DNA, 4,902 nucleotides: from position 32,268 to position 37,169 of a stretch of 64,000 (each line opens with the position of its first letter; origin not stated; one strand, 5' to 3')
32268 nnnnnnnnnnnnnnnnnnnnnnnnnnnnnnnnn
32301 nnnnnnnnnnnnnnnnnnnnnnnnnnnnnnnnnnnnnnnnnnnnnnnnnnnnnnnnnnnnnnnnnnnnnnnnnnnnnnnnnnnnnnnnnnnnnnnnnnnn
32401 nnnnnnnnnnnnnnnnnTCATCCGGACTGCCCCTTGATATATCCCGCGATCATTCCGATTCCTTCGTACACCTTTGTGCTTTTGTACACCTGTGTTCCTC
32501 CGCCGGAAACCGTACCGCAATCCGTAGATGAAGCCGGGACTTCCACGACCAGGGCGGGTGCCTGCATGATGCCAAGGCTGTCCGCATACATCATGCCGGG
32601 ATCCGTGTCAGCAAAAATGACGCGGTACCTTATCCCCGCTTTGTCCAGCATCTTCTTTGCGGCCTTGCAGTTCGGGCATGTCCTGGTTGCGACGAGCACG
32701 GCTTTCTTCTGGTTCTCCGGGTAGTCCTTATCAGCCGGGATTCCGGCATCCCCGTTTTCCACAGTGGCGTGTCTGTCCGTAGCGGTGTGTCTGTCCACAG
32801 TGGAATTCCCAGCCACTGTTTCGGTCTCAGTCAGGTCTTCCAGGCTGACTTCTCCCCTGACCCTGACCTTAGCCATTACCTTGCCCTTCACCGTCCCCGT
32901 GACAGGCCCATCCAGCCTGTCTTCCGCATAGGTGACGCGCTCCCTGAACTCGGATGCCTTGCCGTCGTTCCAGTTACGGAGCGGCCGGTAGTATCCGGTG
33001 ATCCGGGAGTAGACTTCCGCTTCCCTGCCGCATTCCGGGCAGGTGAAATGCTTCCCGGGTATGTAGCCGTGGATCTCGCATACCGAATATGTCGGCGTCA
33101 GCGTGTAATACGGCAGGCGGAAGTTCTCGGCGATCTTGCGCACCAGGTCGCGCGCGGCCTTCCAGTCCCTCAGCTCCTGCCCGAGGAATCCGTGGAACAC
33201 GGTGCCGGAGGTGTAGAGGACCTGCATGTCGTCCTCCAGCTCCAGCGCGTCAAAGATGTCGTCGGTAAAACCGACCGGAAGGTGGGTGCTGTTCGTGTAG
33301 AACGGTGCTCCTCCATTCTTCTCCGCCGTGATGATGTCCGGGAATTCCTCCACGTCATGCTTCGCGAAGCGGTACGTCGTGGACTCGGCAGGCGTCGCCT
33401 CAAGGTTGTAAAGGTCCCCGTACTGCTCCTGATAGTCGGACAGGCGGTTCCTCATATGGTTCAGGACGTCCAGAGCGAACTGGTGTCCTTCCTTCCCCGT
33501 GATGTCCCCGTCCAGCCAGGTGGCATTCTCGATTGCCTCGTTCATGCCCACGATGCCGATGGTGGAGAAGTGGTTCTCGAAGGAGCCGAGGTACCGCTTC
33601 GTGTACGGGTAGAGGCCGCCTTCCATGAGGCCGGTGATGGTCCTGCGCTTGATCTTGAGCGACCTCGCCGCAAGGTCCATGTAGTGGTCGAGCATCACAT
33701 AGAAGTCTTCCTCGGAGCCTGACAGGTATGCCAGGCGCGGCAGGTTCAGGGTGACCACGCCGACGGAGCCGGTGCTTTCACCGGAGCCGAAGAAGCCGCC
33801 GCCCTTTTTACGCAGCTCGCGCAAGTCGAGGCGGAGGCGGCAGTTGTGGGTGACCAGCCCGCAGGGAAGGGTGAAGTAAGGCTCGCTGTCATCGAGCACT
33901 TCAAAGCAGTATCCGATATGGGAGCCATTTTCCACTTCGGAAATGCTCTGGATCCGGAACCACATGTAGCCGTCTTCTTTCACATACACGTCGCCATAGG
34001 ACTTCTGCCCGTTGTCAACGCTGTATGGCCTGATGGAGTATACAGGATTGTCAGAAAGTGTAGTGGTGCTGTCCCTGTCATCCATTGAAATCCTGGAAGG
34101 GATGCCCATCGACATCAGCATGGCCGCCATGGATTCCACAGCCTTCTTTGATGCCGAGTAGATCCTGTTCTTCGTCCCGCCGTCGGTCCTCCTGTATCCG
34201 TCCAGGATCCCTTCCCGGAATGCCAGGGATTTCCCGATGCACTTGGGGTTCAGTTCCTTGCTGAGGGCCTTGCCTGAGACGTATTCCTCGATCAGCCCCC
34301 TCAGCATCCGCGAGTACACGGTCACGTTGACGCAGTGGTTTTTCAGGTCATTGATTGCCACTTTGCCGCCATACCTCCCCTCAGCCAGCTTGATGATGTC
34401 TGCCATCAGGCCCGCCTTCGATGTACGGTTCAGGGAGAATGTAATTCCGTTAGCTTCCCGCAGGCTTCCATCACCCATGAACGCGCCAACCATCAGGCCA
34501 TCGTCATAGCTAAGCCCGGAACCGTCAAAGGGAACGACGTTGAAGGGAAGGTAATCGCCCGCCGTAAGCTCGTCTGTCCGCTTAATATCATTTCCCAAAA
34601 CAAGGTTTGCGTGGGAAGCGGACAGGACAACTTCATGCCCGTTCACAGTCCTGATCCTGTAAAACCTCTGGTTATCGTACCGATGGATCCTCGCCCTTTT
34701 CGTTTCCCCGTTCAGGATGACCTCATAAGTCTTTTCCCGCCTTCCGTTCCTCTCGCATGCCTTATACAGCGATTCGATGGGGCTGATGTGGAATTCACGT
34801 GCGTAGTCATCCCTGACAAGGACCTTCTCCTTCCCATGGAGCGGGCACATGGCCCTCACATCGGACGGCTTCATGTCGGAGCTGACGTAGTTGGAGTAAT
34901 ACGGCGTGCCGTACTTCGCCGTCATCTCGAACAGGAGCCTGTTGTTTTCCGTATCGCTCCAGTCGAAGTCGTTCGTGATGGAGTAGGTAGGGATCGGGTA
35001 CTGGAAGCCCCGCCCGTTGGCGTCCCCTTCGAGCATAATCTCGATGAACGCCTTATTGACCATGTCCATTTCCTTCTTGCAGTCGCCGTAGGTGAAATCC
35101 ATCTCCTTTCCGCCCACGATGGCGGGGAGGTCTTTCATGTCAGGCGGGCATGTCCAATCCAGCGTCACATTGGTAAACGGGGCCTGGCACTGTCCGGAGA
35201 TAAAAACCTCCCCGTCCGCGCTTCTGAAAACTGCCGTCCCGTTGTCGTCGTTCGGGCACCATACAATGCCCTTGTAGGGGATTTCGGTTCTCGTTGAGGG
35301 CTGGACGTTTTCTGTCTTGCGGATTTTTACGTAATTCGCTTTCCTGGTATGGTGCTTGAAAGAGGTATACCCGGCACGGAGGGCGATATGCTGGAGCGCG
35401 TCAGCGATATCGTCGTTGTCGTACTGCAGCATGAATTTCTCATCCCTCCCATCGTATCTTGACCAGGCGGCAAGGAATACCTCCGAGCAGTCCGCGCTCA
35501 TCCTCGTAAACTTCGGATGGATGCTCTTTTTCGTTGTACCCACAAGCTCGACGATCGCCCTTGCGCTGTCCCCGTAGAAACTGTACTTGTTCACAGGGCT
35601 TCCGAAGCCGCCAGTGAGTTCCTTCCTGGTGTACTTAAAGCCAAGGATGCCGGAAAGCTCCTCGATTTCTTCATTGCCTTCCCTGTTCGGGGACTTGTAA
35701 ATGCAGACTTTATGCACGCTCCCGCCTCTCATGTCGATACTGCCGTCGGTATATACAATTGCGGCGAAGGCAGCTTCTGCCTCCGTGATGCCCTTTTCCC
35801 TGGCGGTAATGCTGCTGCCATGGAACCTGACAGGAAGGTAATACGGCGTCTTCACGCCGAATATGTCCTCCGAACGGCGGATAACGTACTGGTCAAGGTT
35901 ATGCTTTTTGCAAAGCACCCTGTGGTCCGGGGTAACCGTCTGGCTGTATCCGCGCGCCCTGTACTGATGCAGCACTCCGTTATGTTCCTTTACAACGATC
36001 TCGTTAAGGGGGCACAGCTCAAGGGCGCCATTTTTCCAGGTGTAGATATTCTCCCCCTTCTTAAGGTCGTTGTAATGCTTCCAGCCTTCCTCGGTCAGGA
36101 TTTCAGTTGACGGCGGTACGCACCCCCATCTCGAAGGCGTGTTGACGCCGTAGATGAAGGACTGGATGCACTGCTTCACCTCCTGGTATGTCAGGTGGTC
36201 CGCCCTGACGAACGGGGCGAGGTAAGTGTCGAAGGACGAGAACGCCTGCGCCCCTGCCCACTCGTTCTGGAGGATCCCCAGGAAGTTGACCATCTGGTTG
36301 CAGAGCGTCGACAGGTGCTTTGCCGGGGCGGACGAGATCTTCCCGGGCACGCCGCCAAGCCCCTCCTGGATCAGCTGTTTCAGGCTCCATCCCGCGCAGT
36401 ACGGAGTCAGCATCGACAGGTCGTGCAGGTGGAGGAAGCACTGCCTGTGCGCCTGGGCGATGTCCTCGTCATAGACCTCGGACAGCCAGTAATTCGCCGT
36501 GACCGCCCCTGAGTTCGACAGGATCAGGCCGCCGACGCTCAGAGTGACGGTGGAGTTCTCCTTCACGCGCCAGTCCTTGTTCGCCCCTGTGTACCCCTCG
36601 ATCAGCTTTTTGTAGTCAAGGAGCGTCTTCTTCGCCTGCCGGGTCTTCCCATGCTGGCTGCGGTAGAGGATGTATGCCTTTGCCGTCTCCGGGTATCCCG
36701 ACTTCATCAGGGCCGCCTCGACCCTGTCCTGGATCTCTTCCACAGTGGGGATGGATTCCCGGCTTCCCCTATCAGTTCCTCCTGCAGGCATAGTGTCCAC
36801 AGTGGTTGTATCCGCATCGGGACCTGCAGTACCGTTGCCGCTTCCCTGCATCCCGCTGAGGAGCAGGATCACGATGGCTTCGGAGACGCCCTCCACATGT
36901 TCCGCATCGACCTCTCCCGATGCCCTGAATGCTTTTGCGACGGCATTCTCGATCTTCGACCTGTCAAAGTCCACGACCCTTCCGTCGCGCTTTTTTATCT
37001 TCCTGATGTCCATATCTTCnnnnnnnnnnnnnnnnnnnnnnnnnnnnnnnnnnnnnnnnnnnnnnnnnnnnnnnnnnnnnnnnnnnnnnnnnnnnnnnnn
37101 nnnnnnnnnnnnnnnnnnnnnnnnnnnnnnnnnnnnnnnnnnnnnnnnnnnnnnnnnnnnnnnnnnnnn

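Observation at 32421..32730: Class III ribonucleotide reductase with a C-terminal CPNC glutaredoxin/NrdH-like domain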

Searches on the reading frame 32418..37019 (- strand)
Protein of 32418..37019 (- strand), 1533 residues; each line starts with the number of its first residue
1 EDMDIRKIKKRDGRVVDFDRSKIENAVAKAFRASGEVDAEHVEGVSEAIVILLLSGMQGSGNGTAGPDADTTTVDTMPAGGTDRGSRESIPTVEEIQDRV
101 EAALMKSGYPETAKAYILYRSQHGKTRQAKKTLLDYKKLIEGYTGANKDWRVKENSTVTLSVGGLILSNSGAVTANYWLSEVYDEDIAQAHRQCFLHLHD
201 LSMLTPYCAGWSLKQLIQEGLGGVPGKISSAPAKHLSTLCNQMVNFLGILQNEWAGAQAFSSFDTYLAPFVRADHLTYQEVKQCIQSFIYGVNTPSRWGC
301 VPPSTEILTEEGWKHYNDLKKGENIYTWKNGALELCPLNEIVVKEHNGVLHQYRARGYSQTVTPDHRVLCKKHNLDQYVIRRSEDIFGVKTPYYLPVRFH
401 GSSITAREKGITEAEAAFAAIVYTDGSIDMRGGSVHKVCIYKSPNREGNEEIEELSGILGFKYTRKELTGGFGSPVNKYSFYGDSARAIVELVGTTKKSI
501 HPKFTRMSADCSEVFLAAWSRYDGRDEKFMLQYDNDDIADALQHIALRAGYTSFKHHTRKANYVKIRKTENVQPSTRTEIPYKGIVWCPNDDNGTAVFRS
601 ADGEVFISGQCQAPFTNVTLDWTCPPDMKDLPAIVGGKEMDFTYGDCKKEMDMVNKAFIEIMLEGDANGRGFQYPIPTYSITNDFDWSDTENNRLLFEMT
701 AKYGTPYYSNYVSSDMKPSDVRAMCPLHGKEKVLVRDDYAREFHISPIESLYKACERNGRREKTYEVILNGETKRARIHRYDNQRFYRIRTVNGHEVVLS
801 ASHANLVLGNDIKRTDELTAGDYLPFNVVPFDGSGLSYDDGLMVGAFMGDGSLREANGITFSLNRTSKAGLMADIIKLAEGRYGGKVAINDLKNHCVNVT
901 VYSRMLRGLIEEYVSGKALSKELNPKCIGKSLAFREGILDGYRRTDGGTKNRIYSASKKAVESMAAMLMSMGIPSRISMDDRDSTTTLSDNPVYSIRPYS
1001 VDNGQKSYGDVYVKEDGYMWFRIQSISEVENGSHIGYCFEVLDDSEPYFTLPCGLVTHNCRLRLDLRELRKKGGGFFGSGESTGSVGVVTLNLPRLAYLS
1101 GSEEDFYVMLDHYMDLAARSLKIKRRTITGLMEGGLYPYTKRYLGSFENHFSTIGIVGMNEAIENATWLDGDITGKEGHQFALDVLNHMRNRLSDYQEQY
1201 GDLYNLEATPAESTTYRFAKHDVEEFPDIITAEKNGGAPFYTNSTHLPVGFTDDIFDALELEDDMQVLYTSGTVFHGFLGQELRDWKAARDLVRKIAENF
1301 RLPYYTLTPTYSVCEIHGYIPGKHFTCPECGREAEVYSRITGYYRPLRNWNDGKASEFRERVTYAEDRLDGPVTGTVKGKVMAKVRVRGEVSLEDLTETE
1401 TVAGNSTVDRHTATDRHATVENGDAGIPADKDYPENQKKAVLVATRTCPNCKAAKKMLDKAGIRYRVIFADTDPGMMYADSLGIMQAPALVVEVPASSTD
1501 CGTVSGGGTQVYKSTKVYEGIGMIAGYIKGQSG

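Call 3: search_protein_families(library=pfam, proteins=[window:32418-37019:-], max_evalue=0.01)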
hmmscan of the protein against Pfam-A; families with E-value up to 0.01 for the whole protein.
window:32418-37019:- (1533 aa): 4 families
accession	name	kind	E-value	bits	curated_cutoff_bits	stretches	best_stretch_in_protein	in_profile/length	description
PF13597.11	NRDD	-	1.7e-171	572.1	26.2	3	1057-1364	261-562/562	Anaerobic ribonucleoside-triphosphate reductase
PF03477.21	ATP-cone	-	1.6e-20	73.9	25.8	2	87-124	50-87/88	ATP cone domain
PF00462.30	Glutaredoxin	-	1.6e-05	25.5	22.9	1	1441-1477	2-38/60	Glutaredoxin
PF14890.11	Intein_splicing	-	1.8e-05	25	35.8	1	777-1059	40-155/155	Intein splicing domain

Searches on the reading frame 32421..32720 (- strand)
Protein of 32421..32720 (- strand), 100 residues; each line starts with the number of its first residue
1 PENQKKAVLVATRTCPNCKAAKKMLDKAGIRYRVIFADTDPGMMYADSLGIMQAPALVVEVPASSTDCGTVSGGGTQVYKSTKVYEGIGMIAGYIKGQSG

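Call 36: search_protein_families(library=ncbifam, proteins=[window:32421-32720:-], max_evalue=0.01)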
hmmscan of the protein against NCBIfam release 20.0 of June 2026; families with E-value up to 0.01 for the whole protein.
window:32421-32720:- (100 aa): 9 families
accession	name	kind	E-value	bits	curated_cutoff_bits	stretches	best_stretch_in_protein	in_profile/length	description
TIGR02194.1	GlrX_NrdH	subfamily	2.4e-05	24.4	85.75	1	14-59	8-54/72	glutaredoxin-like protein NrdH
TIGR02196.1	GlrX_YruB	hypoth_equivalog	4.4e-05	23.9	88.55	1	11-44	6-39/74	glutaredoxin-like protein, YruB-family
TIGR02181.1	GRX_bact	equivalog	0.00015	21.9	90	1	11-42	5-36/80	glutaredoxin 3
TIGR02200.1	GlrX_actino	hypoth_equivalog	0.00023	21.5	89.5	1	11-42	6-37/77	mycoredoxin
NF045501.1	HUGP_GUXX-star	exception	0.00058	19.4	325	1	3-44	163-204/236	HUGP/GUXX-star fusion selenoprotein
TIGR02190.1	GlrX-dom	hypoth_equivalog_domain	0.00079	19.3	99.3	1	4-40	7-43/79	glutaredoxin-family domain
NF041212.1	Uxx_star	subfamily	0.0012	19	66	1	12-43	6-37/70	Uxx-star family glutaredoxin-like (seleno)protein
NF007923.0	PRK10638.1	equivalog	0.0029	17.6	129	1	11-41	8-38/83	glutaredoxin 3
TIGR00411.1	redox_disulf_1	equivalog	0.0031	17.6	92.75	1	11-60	7-60/82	MJ0307 family thioredoxin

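Call 37: search_protein_representatives(protein=window:32421-32720:-)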
Query: 100 residues. Proteins with E-value up to 0.001 (for the whole library): 265; up to 1e-10: 5; up to 1e-30: 0. The best 150 are listed.
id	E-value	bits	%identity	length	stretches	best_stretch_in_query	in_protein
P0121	5.8e-15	71.3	55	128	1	4-63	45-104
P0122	9.0e-14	67.5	60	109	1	6-60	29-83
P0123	7.4e-13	64.5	48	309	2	8-58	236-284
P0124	2.9e-12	62.6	60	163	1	6-60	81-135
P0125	6.6e-11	58.3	57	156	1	6-61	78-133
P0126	1.3e-10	57.4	48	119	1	8-81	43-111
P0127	1.8e-10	56.9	50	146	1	5-60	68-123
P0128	1.9e-09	53.6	53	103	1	4-64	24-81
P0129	2.4e-09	53.3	46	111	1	8-85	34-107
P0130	8.1e-09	51.6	44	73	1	11-74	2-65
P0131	8.8e-09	51.5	57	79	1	4-59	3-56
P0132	1.0e-08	51.3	57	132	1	8-60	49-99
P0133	2.6e-08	50.0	57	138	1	8-60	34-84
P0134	2.7e-08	49.9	43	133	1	6-63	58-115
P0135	3.1e-08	49.7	48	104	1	5-62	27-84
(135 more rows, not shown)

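Call 49: predict_structure(alignment_id=A2)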
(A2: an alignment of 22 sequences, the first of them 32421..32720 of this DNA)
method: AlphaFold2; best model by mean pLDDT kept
length: 100 residues; sequences in the alignment: 22
mean_pLDDT: 86.9   pTM: 0.79
mean pLDDT of the five models: 86.9, 86.0, 85.7, 85.2, 85.0
residues with pLDDT >= 90: 68; 70-90: 13; 50-70: 15; < 50: 4
segments of 3 or more residues with pLDDT < 50: none
pLDDT, mean of each block of 10 residues (from residue 1): 77 97 96 97 96 95 67 62 94 89
secondary structure, 60 per line:
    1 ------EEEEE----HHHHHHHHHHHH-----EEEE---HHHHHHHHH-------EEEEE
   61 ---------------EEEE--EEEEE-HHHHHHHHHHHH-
elements in order: E7-11 H16-27 E33-36 H40-48 E56-60 E76-79 E82-86 H88-99

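Call 51: fold_search(model_id=the predicted structure, library=pdb)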
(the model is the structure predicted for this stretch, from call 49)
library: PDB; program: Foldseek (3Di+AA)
matches with E <= 10: 1366; with E <= 0.001: 0
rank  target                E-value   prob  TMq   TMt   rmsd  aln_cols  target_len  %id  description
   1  2ht9_B                3.0e-03  1.00  0.45  0.41   2.3        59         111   24  The structure of dimeric human glutaredoxin 2 (released 2006-08-29)
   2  2khp_MODEL_1_A        3.2e-03  1.00  0.54  0.58   3.6        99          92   13  Solution structure of Glutaredoxin from Brucella melitensis (released 2009-05-05)
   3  2lst_MODEL_1_A        3.7e-03  1.00  0.50  0.40   2.4        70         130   20  Solution structure of a thioredoxin from Thermus thermophilus (released 2012-05-16)
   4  6ht6_B                3.7e-03  1.00  0.59  0.28   5.5       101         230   16  Crystal structure of glutathione transferase Omega 2S from Trametes versicolor in complex with 2,4-dihydroxybenzopheno (released 2018-10-10)
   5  3uiw_A                3.9e-03  1.00  0.43  0.39   2.6        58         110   28  Zebrafish Grx2 (APO) (released 2013-03-27)
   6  2fls                  5.5e-03  1.00  0.47  0.47   2.1        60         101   25  Crystal structure of Human Glutaredoxin 2 complexed with glutathione (released 2006-01-24)
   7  6gib_A                5.5e-03  1.00  0.58  0.27   5.5       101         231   16  Crystal structure of glutathione transferase Omega 2S from Trametes versicolor (released 2018-09-12)
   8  6hjs_A                5.8e-03  1.00  0.63  0.29   5.3        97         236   14  Crystal structure of glutathione transferase Omega 1C from Trametes versicolor (released 2019-09-18)
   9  6gic_A                6.2e-03  1.00  0.59  0.28   5.5        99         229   15  Crystal structure of glutathione transferase Omega 2S from Trametes versicolor in complex with oxyresveratrol (released 2018-09-12)
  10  6gib_B                6.2e-03  1.00  0.59  0.27   5.5       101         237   16  Crystal structure of glutathione transferase Omega 2S from Trametes versicolor (released 2018-09-12)
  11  1a8l                  7.1e-03  1.00  0.48  0.23   2.5        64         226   22  PROTEIN DISULFIDE OXIDOREDUCTASE FROM ARCHAEON PYROCOCCUS FURIOSUS (released 1999-03-30)
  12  3uiw_B                7.1e-03  1.00  0.43  0.40   2.6        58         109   28  Zebrafish Grx2 (APO) (released 2013-03-27)
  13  7pwe_A                7.1e-03  1.00  0.44  0.25   2.6        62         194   32  Crystal structure of the glutaredoxin/ferredoxin disulfide reductase fusion protein from Desulfotalea psychrophila Lsv (released 2022-10-05)
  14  6mos                  7.6e-03  0.99  0.47  0.52   4.6       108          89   14  Structure of thioredoxin 1 from the thermophilic eubacterium Thermosipho africanus TCF52B (released 2019-08-14)
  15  1v98_B                8.1e-03  1.00  0.49  0.54   1.8        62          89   19  Crystal Structure Analysis of Thioredoxin from Thermus thermophilus (released 2005-02-01)
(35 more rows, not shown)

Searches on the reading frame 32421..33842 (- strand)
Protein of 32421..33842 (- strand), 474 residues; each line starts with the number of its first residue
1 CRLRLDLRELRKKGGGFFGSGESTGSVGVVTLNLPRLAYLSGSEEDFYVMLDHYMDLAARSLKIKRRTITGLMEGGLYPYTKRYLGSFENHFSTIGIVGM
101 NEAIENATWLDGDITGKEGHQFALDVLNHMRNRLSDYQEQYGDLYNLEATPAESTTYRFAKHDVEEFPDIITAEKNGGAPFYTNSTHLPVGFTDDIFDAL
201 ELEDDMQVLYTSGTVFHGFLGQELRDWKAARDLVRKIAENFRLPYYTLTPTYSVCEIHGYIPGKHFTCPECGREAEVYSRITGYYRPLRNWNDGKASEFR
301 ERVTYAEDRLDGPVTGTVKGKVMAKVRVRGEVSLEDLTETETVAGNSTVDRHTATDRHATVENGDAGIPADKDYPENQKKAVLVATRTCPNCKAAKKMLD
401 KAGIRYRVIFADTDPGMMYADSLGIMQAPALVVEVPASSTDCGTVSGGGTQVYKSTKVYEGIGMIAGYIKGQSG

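Call 36: search_protein_families(library=ncbifam, proteins=[window:32421-33842:-], max_evalue=0.01)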
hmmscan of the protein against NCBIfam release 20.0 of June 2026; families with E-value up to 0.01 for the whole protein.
window:32421-33842:- (474 aa): 15 families
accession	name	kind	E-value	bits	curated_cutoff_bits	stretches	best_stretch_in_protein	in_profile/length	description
NF006126.0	PRK08270.1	equivalog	3.9e-146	488.1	548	1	1-306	378-682/684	ribonucleoside triphosphate reductase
TIGR02487.1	NrdD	equivalog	9.4e-83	278.7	326.35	1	1-304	272-580/581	anaerobic ribonucleoside-triphosphate reductase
NF006358.0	PRK08579.1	equivalog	1.7e-56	191.7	585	1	11-306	319-623/624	anaerobic ribonucleoside triphosphate reductase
NF006127.0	PRK08271.1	equivalog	2.1e-35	122.3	545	1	1-306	329-628/631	anaerobic ribonucleoside-triphosphate reductase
NF006732.0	PRK09263.1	equivalog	7.4e-32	110.6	657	1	27-306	407-706/712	anaerobic ribonucleoside-triphosphate reductase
TIGR02827.1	RNR_anaer_Bdell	equivalog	9.2e-27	93.8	568.3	1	1-302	301-594/596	anaerobic ribonucleoside-triphosphate reductase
NF005497.0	PRK07111.1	equivalog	1.7e-26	92.9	764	1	94-304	534-742/746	anaerobic ribonucleoside triphosphate reductase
NF011292.0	PRK14704.1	equivalog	4.4e-24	85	736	1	94-304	405-616/618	anaerobic ribonucleoside triphosphate reductase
TIGR02194.1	GlrX_NrdH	subfamily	9.2e-05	22.6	85.75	1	388-433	8-54/72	glutaredoxin-like protein NrdH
TIGR02196.1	GlrX_YruB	hypoth_equivalog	0.00022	21.7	88.55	1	385-415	6-36/74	glutaredoxin-like protein, YruB-family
TIGR02200.1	GlrX_actino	hypoth_equivalog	0.00023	21.5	89.5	1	385-416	6-37/77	mycoredoxin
TIGR02181.1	GRX_bact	equivalog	0.0013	18.9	90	1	385-416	5-36/80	glutaredoxin 3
NF045501.1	HUGP_GUXX-star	exception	0.0018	17.8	325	1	372-417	158-203/236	HUGP/GUXX-star fusion selenoprotein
TIGR02190.1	GlrX-dom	hypoth_equivalog_domain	0.0067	16.3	99.3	0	378-413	7-42/79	glutaredoxin-family domain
NF041212.1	Uxx_star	subfamily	0.008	16.4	66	0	386-416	6-36/70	Uxx-star family glutaredoxin-like (seleno)protein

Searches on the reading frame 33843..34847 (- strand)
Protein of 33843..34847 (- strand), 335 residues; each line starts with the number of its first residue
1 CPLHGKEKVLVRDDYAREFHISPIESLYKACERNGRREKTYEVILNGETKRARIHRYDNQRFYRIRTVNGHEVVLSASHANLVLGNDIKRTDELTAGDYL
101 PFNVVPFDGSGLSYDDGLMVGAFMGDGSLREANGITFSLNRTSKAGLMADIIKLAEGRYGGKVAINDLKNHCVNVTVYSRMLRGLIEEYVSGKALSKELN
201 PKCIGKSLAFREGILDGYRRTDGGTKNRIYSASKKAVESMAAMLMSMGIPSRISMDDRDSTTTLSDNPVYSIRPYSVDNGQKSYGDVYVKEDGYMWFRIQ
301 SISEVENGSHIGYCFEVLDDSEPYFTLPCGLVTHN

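Call 52: find_homologous_proteins(query=window:33843-34847:-, max_evalue=0.00001)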
Query window:33843-34847:- (335 aa): 2 proteins with E <= 0.00001 among 961 candidates.
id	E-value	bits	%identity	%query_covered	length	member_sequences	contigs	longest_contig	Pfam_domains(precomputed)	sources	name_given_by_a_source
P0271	1.9e-92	328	51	88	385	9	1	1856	PF13597.12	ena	-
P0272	3.7e-12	64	83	12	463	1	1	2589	PF13597.12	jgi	jgi:ribonucleoside-triphosphate reductase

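Call 62: search_protein_families(library=pfam, proteins=[window:33843-34847:-], max_evalue=0.01)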
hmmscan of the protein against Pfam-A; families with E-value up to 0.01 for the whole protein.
window:33843-34847:- (335 aa): 1 family
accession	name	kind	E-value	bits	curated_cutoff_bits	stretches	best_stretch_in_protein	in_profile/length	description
PF14890.11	Intein_splicing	-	4.3e-06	27.1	35.8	1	52-335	39-155/155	Intein splicing domain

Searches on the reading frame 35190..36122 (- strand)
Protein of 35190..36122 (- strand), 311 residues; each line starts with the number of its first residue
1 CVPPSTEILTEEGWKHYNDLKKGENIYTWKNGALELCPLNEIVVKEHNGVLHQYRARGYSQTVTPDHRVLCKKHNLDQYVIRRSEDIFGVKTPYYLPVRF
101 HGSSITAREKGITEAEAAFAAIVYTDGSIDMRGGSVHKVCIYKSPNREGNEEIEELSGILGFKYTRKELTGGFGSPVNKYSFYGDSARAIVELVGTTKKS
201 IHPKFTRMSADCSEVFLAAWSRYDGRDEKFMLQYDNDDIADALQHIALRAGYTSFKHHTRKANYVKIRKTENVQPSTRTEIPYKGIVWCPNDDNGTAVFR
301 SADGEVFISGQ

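Call 62: search_protein_families(library=pfam, proteins=[window:35190-36122:-], max_evalue=0.01)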
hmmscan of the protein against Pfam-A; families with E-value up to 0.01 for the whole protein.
window:35190-36122:- (311 aa): 0 families
